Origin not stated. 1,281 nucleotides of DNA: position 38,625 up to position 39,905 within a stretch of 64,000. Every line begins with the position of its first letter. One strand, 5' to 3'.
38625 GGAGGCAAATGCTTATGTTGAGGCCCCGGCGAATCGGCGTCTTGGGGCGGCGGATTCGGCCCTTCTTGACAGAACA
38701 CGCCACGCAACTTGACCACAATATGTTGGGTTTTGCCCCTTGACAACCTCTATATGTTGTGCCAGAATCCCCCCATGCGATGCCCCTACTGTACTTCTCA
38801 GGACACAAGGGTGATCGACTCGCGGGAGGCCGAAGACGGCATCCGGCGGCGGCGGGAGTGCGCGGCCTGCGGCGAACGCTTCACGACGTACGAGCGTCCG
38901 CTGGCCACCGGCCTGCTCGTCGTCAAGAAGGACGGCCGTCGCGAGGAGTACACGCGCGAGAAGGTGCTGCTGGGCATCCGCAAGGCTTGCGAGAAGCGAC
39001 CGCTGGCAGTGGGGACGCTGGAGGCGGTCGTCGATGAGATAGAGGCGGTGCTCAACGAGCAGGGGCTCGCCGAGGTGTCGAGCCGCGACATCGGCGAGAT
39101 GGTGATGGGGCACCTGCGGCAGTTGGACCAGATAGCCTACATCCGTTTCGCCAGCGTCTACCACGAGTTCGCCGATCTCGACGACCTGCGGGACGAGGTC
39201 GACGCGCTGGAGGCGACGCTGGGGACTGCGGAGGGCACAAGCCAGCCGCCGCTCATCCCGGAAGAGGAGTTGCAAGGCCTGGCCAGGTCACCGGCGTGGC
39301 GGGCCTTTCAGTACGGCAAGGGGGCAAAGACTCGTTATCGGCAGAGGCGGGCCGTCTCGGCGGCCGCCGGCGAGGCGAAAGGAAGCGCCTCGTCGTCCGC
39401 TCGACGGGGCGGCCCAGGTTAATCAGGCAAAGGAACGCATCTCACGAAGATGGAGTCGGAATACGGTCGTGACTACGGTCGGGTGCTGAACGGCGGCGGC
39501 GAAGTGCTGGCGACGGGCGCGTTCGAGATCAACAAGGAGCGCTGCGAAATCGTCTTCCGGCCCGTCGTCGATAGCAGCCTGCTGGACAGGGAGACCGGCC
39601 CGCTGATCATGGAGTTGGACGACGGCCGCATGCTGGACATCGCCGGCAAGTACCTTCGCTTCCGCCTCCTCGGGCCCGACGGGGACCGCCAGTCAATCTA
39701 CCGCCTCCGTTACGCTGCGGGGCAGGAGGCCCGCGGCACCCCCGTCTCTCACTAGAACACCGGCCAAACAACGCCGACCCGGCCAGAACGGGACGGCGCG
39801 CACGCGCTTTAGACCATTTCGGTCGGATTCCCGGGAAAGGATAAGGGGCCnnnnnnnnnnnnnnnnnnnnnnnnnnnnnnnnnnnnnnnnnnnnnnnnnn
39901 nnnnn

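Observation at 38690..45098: nrdR - small ORF - two tandem class II (B12-dependent) RNR paralogs as one apparent operon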

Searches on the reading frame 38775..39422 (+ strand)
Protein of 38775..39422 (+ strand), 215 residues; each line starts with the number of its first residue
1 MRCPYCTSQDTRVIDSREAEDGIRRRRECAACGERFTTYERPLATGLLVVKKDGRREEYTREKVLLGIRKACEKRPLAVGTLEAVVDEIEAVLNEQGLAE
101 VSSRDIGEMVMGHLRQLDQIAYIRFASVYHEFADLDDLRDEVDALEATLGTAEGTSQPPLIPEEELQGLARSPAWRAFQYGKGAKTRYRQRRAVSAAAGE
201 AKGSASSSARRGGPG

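Call 3: search_protein_families(library=pfam, proteins=[window:38775-39422:+], max_evalue=0.01)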
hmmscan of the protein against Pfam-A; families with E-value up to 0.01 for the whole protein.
window:38775-39422:+ (215 aa): 3 families
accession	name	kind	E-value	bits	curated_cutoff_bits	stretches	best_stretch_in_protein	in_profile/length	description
PF22811.2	Zn_ribbon_NrdR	-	1e-19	70.6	27.2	1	1-40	1-42/42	Transcriptional repressor NrdR-like, N-terminal domain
PF03477.21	ATP-cone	-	1.8e-18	67.3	25.8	1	48-133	2-86/88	ATP cone domain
PF23451.1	Zn_ribbon_PaaD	-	0.0064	16.6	27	0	2-36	16-49/53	PaaD zinc beta ribbon domain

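Call 4: search_protein_families(library=ncbifam, proteins=[window:38775-39422:+], max_evalue=0.01)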
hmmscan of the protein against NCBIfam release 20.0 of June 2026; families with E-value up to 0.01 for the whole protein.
window:38775-39422:+ (215 aa): 2 families
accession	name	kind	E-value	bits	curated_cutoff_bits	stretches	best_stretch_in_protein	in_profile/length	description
TIGR00244.1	TIGR00244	equivalog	1e-53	181.4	124.65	1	1-145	1-147/147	transcriptional regulator NrdR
NF006732.0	PRK09263.1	equivalog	0.0048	15.3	657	1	48-137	4-89/712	anaerobic ribonucleoside-triphosphate reductase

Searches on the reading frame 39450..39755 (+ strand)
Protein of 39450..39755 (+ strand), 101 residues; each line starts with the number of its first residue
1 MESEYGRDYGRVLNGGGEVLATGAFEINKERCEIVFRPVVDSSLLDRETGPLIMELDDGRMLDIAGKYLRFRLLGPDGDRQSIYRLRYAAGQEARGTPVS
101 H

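Call 3: search_protein_families(library=pfam, proteins=[window:39450-39755:+], max_evalue=0.01)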
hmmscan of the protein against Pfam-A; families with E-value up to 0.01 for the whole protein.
window:39450-39755:+ (101 aa): 0 families

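Call 4: search_protein_families(library=ncbifam, proteins=[window:39450-39755:+], max_evalue=0.01)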
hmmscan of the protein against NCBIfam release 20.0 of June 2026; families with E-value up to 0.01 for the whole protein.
window:39450-39755:+ (101 aa): 0 families

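Call 13: find_encoding_contigs(protein=window:39450-39755:+, flank=10000, max_places=6)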
Protein window:39450-39755:+ (101 aa): 5 contigs read that carry it; 5 places shown.
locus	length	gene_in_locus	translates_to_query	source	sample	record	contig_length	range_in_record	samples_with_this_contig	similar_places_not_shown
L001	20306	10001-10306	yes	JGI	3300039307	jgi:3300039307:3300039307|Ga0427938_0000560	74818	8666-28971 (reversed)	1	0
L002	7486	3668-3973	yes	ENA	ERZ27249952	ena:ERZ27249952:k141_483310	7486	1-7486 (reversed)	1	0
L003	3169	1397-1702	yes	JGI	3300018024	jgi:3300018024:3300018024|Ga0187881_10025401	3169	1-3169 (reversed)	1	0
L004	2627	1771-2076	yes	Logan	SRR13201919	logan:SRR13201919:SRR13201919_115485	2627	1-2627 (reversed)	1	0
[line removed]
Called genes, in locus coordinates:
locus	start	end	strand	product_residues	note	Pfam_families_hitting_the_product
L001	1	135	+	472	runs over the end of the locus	PF21799:MurD-like_N, PF08245:Mur_ligase_M, PF02875:Mur_ligase_C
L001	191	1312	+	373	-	PF01098:FTSW_RODA_SPOVE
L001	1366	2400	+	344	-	PF03033:Glyco_transf_28, PF04101:Glyco_tran_28_C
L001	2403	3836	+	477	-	PF01225:Mur_ligase, PF08245:Mur_ligase_M, PF02875:Mur_ligase_C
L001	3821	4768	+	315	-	PF01565:FAD_binding_4, PF02873:MurB_C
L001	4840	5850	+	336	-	PF01820:Dala_Dala_lig_N, PF02786:CPSase_L_D2, PF02222:ATP-grasp (weak), PF07478:Dala_Dala_lig_C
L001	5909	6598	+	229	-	PF08478:POTRA_1, PF03799:FtsQ_DivIB_C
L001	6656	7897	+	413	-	PF11104:PilM_2 (faint), PF14450:FtsA (weak), PF02491:SHS2_FTSA, PF06277:EutA, PF06723:MreB_Mbl, PF14450:FtsA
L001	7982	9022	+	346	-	PF00091:Tubulin, PF12327:FtsZ_C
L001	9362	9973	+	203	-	PF22811:Zn_ribbon_NrdR, PF03477:ATP-cone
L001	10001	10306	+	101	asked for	-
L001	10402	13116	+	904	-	PF08471:Ribonuc_red_2_N, PF02867:Ribonuc_red_lgC, PF12637:TSCPD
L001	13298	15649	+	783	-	PF00317:Ribonuc_red_lgN, PF02867:Ribonuc_red_lgC, PF12637:TSCPD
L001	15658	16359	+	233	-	PF01168:Ala_racemase_N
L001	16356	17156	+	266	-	PF03807:F420_oxidored, PF14748:P5CR_dimer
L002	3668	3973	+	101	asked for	-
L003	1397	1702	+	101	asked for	-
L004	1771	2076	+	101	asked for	-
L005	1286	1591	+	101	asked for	-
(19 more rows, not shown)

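Call 26: find_homologous_proteins(query=window:39450-39755:+, max_evalue=0.001)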
Query window:39450-39755:+ (101 aa): 20 proteins with E <= 0.001 among 45 candidates.
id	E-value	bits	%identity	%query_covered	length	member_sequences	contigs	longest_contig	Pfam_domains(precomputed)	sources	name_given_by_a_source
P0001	7.3e-54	198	90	100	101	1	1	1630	-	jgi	jgi:hypothetical protein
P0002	1.8e-52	194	88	100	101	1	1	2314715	-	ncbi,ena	-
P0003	1.8e-48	181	86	93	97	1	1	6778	-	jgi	jgi:hypothetical protein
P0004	2.0e-47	177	88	93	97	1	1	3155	-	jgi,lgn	jgi:hypothetical protein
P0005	1.7e-45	171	84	93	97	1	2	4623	-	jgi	-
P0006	2.1e-45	171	85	92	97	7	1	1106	-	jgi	jgi:hypothetical protein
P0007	3.3e-45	170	81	99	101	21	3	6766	-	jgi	jgi:hypothetical protein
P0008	6.7e-45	169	84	93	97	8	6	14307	-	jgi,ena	-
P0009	1.6e-44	168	83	93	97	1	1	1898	-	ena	-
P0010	2.0e-44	168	84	92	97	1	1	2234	-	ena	-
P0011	2.1e-44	168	83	92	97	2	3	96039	-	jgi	jgi:hypothetical protein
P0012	3.1e-44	167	83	93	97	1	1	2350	-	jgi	-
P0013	9.1e-44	166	80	92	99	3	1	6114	-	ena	-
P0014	2.2e-43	164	83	92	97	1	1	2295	-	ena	-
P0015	6.5e-43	163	82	93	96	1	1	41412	-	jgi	jgi:hypothetical protein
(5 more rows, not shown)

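Call 38: predict_structure(alignment_id=A1)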
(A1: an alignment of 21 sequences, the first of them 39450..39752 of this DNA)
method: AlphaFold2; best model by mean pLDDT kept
length: 101 residues; sequences in the alignment: 21
mean_pLDDT: 80.7   pTM: 0.70
mean pLDDT of the five models: 80.7, 79.5, 77.2, 77.0, 65.6
residues with pLDDT >= 90: 38; 70-90: 44; 50-70: 6; < 50: 13
segments of 3 or more residues with pLDDT < 50: 1-6, 95-101
pLDDT, mean of each block of 10 residues (from residue 1): 58 92 91 90 87 90 87 81 87 48 34
secondary structure, 60 per line:
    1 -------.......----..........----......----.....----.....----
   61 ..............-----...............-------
elements in order: E8-14 E19-28 E33-38 H43-47 E52-56 E61-74 E80-94

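Call 39: search_protein_representatives(alignment_id=A1)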
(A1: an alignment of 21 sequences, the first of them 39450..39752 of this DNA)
Query: 21 sequences, 97 profile positions. Proteins with E-value up to 0.001 (for the whole library): 33; up to 1e-10: 11; up to 1e-30: 1. The best 33 are listed.
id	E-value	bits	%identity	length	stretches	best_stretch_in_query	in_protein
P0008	9.0e-53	192.1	-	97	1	1-97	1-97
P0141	9.6e-16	73.4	-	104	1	5-89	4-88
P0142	1.3e-14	69.8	-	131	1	5-86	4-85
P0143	1.1e-13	66.8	-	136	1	5-90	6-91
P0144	2.2e-13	65.8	-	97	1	5-94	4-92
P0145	7.6e-13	64.1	-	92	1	1-85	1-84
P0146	8.1e-13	64.1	-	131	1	7-86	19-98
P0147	1.7e-12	63.0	-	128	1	6-86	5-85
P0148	8.2e-12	60.8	-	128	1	6-85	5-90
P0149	1.8e-11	59.7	-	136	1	5-92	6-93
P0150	2.9e-11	59.1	-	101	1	2-96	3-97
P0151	1.6e-10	56.7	-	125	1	3-95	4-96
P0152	1.9e-09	53.3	-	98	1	3-90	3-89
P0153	3.0e-09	52.6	-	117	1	5-87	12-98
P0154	1.3e-08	50.5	-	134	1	4-86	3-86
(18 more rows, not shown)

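Call 70: fold_search(model_id=the predicted structure, library=pdb)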
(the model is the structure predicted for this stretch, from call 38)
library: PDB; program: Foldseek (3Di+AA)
matches with E <= 10: 664; with E <= 0.001: 0
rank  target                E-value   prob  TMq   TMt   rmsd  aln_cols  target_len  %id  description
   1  2hlv                  3.0e-02  0.38  0.19  0.16  13.1       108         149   12  Bovine Odorant Binding Protein deswapped triple mutant (released 2008-03-25)
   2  5y6g                  6.1e-02  0.99  0.53  0.43   4.3        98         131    7  PilZ domain with c-di-GMP of YcgR from Escherichia coli (released 2018-07-18)
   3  9vne_E                6.8e-02  0.99  0.49  0.53   3.9        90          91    8  Bacteroides fragilis NCTC9343 T6SS Hcp2-Hcp3 heterohexamer complex (released 2026-01-21)
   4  9vne_B                8.5e-02  0.99  0.50  0.52   4.4        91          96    8  Bacteroides fragilis NCTC9343 T6SS Hcp2-Hcp3 heterohexamer complex (released 2026-01-21)
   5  2cha_B                8.5e-02  0.97  0.48  0.39   5.9       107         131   12  THE STRUCTURE OF CRYSTALLINE ALPHA-CHYMOTRYPSIN, $V.THE ATOMIC STRUCTURE OF TOSYL-ALPHA-CHYMOTRYPSIN AT 2 ANGSTROMS RE (released 1977-01-18)
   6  7t2e_A                1.0e-01  0.66  0.35  0.25  13.8       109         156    6  Structure of bacteriophage lambda tube protein V in C6 (released 2022-12-07)
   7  3nwu_C                1.1e-01  0.82  0.34  0.22   6.3        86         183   14  Substrate induced remodeling of the active site regulates HtrA1 activity (released 2011-02-23)
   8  1w3o                  1.3e-01  0.96  0.48  0.26   6.9       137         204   12  Crystal structure of NimA from D. radiodurans (released 2004-10-18)
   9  3fiq_A                1.3e-01  0.12  0.17  0.12  13.3       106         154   17  Odorant Binding Protein OBP1 (released 2009-05-19)
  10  8k36_A                1.5e-01  0.66  0.35  0.25  10.6        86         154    7  Structure of the bacteriophage lambda tail tube (released 2023-11-15)
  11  1obp_A                1.5e-01  0.23  0.23  0.16  13.2       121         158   12  ODORANT-BINDING PROTEIN FROM BOVINE NASAL MUCOSA (released 1996-10-14)
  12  2x1j                  1.6e-01  0.95  0.48  0.26   6.9       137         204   12  H71A mutant of the antibiotic resistance protein NimA from Deinococcus radiodurans (released 2010-11-17)
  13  2asf                  1.6e-01  0.93  0.46  0.39   5.6       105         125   10  Crystal structure of the conserved hypothetical protein Rv2074 from Mycobacterium tuberculosis 1.6 A (released 2005-10-11)
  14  7uql_B                1.6e-01  0.35  0.27  0.22  13.6        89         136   10  Pathogenesis related 10-10 app from (released 2023-03-01)
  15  1hn2_B                1.9e-01  0.23  0.23  0.17  14.6       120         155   12  CRYSTAL STRUCTURE OF BOVINE OBP COMPLEXED WITH AMINOANTHRACENE (released 2001-12-05)
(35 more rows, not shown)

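Call 73: find_homologous_proteins(query=A4, max_evalue=0.001)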
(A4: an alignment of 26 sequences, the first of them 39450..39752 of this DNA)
Query A4 (26 sequences) (101 aa, profile of the alignment): 186 proteins with E <= 0.001 among 6831 candidates; the best 120 are listed.
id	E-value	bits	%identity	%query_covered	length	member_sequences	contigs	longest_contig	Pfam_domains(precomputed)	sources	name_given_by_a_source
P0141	3.2e-39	152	37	83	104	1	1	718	-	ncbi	-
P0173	1.4e-36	143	47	77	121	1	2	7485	-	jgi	jgi:hypothetical protein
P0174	1.2e-33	134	37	93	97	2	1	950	-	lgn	-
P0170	2.3e-33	133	31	92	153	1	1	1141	-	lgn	-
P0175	3.4e-33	132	27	85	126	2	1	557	-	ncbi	-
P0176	3.7e-33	132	29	90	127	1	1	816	-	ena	-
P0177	5.8e-33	131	31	81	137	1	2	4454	-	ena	-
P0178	8.9e-33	131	29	78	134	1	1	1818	-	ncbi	-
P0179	1.0e-32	131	26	67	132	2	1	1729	-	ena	-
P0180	1.3e-32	130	38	64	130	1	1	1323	-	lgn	-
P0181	1.6e-32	130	26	67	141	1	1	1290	-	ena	-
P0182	2.5e-32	129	29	78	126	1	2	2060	-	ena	-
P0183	3.0e-32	129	32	84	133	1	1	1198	-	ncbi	-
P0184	3.5e-32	129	29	78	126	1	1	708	-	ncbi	-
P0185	4.4e-32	129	29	78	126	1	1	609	-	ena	-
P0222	6.5e-30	121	32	82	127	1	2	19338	-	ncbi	-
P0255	1.1e-28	117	36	79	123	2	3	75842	-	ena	-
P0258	1.6e-28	117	30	78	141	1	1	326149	-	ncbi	-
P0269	5.7e-28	115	30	78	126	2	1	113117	-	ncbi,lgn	ncbi:MAG: hypothetical protein WEB04_06255 [Dehalococcoidia bacterium]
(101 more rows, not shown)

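Call 74: find_encoding_contigs(protein=P0258, flank=7000, max_places=1)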
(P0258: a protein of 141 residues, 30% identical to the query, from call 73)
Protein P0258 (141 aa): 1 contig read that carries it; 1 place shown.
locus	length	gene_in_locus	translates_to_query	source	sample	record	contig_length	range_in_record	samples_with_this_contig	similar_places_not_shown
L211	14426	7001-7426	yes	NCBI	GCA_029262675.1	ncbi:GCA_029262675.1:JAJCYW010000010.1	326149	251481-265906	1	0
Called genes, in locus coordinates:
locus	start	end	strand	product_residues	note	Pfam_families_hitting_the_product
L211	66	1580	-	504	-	PF13400:Tad, PF18914:DUF5666 (weak)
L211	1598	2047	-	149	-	PF07811:TadE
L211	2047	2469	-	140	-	PF07811:TadE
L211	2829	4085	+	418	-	PF01636:APH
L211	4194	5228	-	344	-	-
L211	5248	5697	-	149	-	PF07811:TadE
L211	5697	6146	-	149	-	PF07811:TadE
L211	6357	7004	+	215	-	PF22811:Zn_ribbon_NrdR, PF03477:ATP-cone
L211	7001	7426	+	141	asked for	-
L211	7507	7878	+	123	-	-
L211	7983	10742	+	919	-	PF08471:Ribonuc_red_2_N, PF02867:Ribonuc_red_lgC, PF12637:TSCPD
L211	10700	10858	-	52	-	-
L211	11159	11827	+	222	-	PF01168:Ala_racemase_N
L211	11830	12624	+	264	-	PF01210:NAD_Gly3P_dh_N (weak), PF03446:NAD_binding_2 (faint), PF03807:F420_oxidored, PF14748:P5CR_dimer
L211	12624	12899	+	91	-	PF02325:CCB3_YggT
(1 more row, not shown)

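Call 75: find_encoding_contigs(protein=P0269, flank=7000, max_places=1)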
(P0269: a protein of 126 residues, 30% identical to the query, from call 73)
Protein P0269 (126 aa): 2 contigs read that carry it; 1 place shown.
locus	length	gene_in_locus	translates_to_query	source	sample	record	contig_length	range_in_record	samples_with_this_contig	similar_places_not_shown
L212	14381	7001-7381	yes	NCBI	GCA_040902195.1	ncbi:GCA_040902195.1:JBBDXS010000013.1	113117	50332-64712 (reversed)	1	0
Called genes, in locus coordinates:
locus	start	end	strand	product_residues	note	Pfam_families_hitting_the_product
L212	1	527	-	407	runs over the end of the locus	PF13400:Tad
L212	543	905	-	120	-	PF07811:TadE (weak)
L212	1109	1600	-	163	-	PF07811:TadE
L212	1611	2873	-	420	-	PF13400:Tad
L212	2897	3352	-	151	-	PF07811:TadE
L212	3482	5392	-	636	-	PF13400:Tad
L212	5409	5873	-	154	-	PF07811:TadE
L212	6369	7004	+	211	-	PF22811:Zn_ribbon_NrdR, PF03477:ATP-cone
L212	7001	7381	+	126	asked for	-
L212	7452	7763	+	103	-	-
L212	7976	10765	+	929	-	PF08471:Ribonuc_red_2_N, PF02867:Ribonuc_red_lgC, PF12637:TSCPD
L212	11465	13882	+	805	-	PF00317:Ribonuc_red_lgN, PF02867:Ribonuc_red_lgC, PF12637:TSCPD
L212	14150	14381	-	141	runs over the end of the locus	PF01638:HxlR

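Call 76: find_encoding_contigs(protein=P0255, flank=7000, max_places=1)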
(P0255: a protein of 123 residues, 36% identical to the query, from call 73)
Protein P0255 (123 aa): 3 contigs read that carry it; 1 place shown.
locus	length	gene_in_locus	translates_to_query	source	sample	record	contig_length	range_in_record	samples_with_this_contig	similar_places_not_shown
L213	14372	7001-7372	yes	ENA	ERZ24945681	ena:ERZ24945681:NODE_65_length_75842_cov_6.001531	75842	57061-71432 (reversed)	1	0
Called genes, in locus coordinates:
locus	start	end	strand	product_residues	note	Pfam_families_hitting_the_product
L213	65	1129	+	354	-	PF00091:Tubulin, PF12327:FtsZ_C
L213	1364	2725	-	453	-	PF13400:Tad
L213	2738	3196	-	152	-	PF07811:TadE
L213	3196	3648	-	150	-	PF07811:TadE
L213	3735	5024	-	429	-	PF13400:Tad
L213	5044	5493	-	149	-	PF07811:TadE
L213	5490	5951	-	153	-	PF07811:TadE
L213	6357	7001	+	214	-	PF22811:Zn_ribbon_NrdR, PF03477:ATP-cone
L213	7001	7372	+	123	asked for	-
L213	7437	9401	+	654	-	PF08471:Ribonuc_red_2_N, PF02867:Ribonuc_red_lgC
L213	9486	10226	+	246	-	PF12637:TSCPD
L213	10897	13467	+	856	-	PF00317:Ribonuc_red_lgN, PF02867:Ribonuc_red_lgC, PF12637:TSCPD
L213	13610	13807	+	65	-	-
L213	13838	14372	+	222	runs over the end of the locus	PF01168:Ala_racemase_N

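Call 77: find_encoding_contigs(protein=P0222, flank=7000, max_places=1)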
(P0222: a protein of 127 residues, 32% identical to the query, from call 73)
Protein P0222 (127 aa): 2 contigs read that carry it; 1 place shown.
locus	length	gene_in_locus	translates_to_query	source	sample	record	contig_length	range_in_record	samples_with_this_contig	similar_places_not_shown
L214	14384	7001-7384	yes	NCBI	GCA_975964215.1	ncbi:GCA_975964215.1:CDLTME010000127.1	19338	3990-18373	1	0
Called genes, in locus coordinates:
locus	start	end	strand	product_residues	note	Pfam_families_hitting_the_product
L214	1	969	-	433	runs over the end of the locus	PF13400:Tad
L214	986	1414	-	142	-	PF07811:TadE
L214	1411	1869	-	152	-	PF07811:TadE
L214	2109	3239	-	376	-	-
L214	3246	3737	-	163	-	PF07811:TadE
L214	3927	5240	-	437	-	PF13400:Tad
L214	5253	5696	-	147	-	PF07811:TadE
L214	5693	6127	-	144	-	PF07811:TadE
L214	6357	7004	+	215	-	PF22811:Zn_ribbon_NrdR, PF03477:ATP-cone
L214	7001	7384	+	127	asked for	-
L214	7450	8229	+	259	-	PF06114:Peptidase_M78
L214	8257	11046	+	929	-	PF08471:Ribonuc_red_2_N, PF02867:Ribonuc_red_lgC, PF12637:TSCPD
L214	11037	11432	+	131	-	-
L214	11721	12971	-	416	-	PF01120:Alpha_L_fucos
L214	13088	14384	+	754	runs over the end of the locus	?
